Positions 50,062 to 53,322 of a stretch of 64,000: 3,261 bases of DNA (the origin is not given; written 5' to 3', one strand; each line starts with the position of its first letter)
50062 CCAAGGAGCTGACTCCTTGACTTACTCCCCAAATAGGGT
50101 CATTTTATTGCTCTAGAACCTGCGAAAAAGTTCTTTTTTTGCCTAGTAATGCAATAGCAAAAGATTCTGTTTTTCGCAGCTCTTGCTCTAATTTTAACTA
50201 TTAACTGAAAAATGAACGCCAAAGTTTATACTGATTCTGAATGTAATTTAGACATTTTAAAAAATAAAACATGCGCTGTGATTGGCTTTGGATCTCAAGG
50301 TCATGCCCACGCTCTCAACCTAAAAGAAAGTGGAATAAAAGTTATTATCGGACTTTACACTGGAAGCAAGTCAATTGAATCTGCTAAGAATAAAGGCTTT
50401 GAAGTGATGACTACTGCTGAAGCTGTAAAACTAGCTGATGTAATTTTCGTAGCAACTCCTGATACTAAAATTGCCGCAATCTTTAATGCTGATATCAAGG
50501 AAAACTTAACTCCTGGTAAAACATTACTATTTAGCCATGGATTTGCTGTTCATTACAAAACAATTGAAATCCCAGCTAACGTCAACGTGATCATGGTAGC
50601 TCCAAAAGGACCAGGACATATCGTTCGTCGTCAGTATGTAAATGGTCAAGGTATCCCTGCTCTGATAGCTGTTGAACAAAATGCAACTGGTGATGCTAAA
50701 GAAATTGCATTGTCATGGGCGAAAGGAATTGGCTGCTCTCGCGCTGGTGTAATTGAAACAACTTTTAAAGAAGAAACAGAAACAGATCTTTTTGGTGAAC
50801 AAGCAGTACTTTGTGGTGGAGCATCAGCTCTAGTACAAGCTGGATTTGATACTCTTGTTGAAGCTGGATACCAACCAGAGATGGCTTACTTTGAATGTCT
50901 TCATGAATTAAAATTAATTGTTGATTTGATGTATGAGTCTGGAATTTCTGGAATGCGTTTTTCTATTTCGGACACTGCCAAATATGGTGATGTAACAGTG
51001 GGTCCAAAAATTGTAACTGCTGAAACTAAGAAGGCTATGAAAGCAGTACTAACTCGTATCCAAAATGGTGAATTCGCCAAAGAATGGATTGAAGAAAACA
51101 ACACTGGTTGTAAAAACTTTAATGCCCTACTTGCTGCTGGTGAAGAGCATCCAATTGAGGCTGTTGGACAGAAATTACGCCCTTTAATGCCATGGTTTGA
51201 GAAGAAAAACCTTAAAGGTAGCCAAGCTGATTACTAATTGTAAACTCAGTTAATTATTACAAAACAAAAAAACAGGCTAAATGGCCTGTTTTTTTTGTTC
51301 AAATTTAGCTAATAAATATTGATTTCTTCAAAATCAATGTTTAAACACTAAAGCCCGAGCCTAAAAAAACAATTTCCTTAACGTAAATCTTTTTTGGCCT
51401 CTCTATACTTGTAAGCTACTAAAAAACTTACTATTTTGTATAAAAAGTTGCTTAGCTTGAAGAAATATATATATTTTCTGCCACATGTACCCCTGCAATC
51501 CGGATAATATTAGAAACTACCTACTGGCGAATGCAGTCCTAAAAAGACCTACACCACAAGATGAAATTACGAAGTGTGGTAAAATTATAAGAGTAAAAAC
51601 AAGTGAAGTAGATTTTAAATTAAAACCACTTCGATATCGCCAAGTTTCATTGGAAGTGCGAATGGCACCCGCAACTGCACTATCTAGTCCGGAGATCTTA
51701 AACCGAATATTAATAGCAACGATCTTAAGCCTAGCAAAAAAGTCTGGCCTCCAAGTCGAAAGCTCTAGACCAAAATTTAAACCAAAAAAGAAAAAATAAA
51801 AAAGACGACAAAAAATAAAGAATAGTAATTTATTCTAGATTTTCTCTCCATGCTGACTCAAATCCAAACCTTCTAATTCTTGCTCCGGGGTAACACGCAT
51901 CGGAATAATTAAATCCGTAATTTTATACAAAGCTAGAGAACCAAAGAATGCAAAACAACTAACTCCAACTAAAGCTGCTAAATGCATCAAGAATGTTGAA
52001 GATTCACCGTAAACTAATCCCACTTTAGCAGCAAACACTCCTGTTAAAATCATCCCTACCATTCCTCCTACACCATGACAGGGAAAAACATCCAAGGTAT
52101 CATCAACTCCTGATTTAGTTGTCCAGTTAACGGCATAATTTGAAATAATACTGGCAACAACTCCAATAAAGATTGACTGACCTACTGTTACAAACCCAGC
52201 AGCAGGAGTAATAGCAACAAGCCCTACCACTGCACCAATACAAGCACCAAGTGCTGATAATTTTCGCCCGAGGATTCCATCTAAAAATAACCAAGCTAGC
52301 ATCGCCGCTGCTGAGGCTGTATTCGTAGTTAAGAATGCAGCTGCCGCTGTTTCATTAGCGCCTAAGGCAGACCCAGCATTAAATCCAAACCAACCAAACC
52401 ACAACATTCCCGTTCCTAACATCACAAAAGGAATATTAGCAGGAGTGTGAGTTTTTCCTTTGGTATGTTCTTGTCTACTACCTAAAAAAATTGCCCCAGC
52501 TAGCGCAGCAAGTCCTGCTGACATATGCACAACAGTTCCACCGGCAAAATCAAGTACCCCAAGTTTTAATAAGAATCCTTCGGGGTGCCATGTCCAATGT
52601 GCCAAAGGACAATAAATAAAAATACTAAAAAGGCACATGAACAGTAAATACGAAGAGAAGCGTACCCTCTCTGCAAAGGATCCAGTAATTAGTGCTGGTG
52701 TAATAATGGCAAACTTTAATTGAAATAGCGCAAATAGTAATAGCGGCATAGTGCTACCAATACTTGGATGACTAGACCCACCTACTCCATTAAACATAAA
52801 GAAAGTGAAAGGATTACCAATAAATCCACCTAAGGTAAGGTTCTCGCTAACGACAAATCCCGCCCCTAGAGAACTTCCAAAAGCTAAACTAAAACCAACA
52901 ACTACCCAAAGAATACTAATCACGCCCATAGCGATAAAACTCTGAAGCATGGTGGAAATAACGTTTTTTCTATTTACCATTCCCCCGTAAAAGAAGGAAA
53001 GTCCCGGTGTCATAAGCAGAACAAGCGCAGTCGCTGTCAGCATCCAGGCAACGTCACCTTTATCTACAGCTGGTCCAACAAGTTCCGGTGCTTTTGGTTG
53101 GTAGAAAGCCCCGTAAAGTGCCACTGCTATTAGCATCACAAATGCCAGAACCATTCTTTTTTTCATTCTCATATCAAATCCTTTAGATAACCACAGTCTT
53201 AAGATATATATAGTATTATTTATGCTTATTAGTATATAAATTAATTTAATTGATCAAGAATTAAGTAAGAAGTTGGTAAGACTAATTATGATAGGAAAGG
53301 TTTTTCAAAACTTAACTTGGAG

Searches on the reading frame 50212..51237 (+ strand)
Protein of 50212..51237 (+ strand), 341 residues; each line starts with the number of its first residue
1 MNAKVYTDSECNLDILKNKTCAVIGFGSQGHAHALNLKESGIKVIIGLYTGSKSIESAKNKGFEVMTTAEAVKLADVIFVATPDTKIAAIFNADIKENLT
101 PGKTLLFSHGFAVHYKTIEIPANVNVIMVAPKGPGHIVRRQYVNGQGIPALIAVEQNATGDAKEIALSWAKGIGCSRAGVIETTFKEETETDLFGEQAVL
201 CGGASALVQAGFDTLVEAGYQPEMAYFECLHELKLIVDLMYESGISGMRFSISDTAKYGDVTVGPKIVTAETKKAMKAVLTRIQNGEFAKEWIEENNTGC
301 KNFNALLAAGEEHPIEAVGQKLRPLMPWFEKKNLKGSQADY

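Call 42: search_protein_families(library=pfam, proteins=[window:50212-51237:+], max_evalue=0.001)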
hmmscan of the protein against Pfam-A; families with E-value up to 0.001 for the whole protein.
window:50212-51237:+ (341 aa): 7 families
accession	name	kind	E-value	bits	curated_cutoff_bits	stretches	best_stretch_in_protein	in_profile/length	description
PF07991.19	KARI_N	-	1.6e-71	239.7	20.6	1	15-179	1-165/165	Acetohydroxy acid isomeroreductase, NADPH-binding domain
PF01450.25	KARI_C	-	9.1e-65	217.8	29.1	1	185-328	1-144/144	Ketol-acid reductoisomerase, C-terminal domain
PF03807.23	F420_oxidored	-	5.5e-09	36.9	21.6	1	22-93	3-78/94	NADP oxidoreductase coenzyme F420-dependent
PF02826.25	2-Hacid_dh_C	-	1.5e-07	31.4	25.1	1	11-86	29-103/178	D-isomer specific 2-hydroxyacid dehydrogenase, NAD binding domain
PF00670.27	AdoHcyase_NAD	-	2.2e-05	25.1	27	1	16-87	21-91/162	S-adenosyl-L-homocysteine hydrolase, NAD binding domain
PF03446.21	NAD_binding_2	-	4.6e-05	23.9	21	1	21-105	2-89/161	NAD binding domain of 6-phosphogluconate dehydrogenase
PF02153.23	PDH_N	-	0.00051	20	26.5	1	34-92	2-63/154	Prephenate dehydrogenase, nucleotide-binding domain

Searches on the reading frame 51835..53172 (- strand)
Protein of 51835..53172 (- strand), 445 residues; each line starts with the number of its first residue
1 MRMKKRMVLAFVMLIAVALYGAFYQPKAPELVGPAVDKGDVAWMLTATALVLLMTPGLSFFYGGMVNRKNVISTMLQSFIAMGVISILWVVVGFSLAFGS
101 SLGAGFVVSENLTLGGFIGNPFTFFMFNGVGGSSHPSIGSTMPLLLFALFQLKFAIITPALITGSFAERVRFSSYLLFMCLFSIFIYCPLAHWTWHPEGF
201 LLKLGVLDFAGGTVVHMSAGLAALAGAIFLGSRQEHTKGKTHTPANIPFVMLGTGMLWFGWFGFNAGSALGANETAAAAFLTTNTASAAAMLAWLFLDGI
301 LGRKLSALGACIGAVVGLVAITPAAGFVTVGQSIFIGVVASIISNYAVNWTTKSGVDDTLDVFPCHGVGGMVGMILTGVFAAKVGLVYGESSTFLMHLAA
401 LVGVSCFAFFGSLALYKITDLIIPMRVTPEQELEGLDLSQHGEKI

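Call 23: search_protein_families(library=pfam, proteins=[window:51835-53172:-], max_evalue=0.001)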
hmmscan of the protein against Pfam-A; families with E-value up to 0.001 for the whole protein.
window:51835-53172:- (445 aa): 1 family
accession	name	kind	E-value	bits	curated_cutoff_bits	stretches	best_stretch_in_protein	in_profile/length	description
PF00909.26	Ammonium_transp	-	1.6e-112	376.6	23.2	1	42-444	1-397/399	Ammonium Transporter Family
